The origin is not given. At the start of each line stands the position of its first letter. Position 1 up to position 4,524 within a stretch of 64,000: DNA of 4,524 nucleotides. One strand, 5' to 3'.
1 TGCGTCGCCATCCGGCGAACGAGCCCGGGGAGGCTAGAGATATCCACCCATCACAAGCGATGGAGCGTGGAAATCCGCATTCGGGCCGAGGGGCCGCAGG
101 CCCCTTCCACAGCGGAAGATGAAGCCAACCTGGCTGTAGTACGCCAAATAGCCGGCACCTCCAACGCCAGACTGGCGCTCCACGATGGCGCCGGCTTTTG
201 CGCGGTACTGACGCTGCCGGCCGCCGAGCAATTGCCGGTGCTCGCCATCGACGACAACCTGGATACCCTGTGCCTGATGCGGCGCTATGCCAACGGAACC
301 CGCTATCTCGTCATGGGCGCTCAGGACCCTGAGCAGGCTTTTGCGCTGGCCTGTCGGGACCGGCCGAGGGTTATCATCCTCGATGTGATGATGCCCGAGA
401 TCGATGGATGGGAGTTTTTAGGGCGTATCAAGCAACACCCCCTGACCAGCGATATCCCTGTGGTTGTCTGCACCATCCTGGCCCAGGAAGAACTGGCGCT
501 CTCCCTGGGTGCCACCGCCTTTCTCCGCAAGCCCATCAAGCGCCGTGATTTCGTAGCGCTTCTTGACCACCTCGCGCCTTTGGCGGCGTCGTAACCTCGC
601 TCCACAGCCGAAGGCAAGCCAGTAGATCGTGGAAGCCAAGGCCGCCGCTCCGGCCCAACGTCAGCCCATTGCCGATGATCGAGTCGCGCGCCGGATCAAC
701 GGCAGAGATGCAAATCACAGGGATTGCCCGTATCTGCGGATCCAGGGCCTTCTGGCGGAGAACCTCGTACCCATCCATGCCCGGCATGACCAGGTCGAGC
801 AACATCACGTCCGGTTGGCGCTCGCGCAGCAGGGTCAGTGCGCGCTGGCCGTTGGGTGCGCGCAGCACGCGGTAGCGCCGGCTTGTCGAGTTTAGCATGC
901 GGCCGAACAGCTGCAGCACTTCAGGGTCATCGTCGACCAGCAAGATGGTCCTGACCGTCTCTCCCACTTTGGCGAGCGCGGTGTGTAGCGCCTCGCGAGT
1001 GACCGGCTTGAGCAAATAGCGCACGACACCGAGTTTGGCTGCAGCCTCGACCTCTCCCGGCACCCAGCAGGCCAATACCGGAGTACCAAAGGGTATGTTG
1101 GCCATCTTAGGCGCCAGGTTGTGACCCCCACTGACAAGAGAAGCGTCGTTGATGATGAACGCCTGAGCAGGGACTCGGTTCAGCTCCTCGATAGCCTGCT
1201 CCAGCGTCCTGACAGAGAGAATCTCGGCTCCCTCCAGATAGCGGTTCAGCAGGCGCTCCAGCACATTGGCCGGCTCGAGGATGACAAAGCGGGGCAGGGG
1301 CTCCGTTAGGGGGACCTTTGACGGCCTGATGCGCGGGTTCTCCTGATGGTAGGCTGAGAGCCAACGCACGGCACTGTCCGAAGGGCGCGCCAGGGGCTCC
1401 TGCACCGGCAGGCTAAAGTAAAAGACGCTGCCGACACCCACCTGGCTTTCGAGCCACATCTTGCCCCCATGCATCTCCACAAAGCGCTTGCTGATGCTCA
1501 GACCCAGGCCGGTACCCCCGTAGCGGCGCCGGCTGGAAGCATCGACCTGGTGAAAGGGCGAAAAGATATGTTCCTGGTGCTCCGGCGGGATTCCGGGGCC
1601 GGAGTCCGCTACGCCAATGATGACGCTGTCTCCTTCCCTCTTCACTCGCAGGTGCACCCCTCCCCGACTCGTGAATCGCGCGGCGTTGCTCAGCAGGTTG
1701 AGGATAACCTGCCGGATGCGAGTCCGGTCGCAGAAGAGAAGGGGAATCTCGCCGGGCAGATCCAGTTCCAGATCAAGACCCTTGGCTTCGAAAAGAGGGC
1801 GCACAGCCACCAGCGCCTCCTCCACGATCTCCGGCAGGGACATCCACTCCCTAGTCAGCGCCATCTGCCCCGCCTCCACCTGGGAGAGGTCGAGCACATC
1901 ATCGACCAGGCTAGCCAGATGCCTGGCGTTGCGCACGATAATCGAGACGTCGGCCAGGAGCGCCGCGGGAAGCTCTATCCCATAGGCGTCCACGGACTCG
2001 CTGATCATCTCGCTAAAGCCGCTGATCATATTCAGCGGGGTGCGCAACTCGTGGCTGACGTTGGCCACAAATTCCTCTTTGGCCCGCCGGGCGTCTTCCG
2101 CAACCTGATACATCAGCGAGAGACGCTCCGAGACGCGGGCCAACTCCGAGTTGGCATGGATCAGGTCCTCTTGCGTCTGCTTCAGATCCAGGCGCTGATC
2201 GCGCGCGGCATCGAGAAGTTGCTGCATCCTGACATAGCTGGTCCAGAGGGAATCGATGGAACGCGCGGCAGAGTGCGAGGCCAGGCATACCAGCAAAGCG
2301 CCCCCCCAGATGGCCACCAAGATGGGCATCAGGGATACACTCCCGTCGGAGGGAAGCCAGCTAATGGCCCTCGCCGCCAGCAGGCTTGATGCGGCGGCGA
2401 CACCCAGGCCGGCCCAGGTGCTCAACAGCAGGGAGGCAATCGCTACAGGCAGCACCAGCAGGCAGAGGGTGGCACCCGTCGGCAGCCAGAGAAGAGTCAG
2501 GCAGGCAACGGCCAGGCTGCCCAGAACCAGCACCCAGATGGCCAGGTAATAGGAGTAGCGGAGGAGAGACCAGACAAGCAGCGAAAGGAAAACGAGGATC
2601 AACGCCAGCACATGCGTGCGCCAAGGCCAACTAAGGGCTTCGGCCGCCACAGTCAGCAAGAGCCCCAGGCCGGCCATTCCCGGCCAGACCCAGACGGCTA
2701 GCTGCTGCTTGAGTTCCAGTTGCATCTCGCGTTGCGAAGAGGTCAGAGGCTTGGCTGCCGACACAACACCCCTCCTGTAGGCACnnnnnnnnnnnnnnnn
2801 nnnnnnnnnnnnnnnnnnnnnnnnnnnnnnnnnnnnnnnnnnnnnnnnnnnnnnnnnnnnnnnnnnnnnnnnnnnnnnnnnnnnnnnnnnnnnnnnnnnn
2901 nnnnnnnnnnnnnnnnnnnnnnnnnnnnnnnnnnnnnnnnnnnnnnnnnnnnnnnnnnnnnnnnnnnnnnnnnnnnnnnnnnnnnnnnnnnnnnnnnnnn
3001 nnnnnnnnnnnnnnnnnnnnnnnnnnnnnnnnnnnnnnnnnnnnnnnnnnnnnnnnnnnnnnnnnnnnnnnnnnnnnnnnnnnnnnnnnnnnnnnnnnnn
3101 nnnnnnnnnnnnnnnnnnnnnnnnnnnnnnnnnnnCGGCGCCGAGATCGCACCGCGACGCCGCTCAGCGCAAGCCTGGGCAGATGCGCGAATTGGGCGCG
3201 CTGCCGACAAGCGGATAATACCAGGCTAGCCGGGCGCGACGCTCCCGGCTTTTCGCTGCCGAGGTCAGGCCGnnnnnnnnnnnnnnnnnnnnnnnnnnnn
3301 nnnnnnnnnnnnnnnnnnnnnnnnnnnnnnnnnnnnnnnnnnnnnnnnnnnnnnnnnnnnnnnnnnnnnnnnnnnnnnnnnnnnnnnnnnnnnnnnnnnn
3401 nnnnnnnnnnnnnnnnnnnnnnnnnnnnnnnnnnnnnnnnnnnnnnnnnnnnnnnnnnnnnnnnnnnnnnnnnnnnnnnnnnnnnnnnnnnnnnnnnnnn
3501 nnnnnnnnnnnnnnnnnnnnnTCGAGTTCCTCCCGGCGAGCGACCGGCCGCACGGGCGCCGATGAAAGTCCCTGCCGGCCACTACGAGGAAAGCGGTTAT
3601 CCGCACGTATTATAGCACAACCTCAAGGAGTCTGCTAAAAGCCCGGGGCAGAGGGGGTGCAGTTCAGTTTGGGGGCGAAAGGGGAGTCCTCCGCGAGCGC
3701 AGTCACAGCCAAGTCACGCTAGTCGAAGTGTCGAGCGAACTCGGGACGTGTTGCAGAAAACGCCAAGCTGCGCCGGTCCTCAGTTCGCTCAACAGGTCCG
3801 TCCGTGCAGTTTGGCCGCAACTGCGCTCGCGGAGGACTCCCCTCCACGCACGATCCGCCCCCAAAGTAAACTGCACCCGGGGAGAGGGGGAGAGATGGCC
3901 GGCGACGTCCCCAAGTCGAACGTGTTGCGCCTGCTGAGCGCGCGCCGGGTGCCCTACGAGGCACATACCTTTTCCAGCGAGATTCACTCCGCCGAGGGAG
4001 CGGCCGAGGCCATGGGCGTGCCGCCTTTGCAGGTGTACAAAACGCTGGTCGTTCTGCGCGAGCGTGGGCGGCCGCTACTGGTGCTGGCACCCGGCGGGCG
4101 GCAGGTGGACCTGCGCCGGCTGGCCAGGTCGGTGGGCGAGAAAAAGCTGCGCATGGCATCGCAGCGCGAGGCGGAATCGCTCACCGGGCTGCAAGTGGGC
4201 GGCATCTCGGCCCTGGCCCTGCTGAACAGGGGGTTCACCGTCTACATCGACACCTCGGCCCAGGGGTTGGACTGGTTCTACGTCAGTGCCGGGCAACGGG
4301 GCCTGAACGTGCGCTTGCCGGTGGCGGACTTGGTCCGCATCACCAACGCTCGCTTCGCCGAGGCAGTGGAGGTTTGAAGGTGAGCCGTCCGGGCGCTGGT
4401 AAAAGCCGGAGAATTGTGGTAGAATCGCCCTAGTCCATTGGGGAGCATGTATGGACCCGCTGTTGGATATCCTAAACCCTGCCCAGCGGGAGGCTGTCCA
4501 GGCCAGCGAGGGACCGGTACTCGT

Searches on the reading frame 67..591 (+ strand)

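Call 64: search_protein_families(library=pfam, proteins=[window:67-591:+], max_evalue=0.0001)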
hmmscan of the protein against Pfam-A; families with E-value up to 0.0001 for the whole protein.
window:67-591:+ (175 aa): 1 family
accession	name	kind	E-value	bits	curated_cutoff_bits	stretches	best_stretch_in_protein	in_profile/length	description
PF00072.30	Response_reg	-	2.2e-19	70.1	30.2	1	58-166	1-110/111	Response regulator receiver domain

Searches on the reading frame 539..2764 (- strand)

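Call 39: search_protein_families(library=pfam, proteins=[window:539-2764:-], max_evalue=0.00001)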
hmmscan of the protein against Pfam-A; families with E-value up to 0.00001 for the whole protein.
window:539-2764:- (742 aa): 3 families
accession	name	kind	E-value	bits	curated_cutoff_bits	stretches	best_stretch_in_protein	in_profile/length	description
PF02518.31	HATPase_c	-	3.1e-31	108.5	26.4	1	346-455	2-110/111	Histidine kinase-, DNA gyrase B-, and HSP90-like ATPase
PF00072.30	Response_reg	-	2.7e-22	79.5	30.2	1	607-691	1-81/111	Response regulator receiver domain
PF00512.31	HisKA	-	2e-17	63.4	26.9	1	228-299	1-66/66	His Kinase A (phospho-acceptor) domain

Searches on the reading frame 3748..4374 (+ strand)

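Call 39: search_protein_families(library=pfam, proteins=[window:3748-4374:+], max_evalue=0.00001)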
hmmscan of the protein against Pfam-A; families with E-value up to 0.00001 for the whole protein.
window:3748-4374:+ (209 aa): 1 family
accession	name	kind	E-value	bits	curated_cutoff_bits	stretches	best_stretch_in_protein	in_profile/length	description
PF04073.20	tRNA_edit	-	4.4e-27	95.1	25.5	1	78-197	3-122/123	Aminoacyl-tRNA editing domain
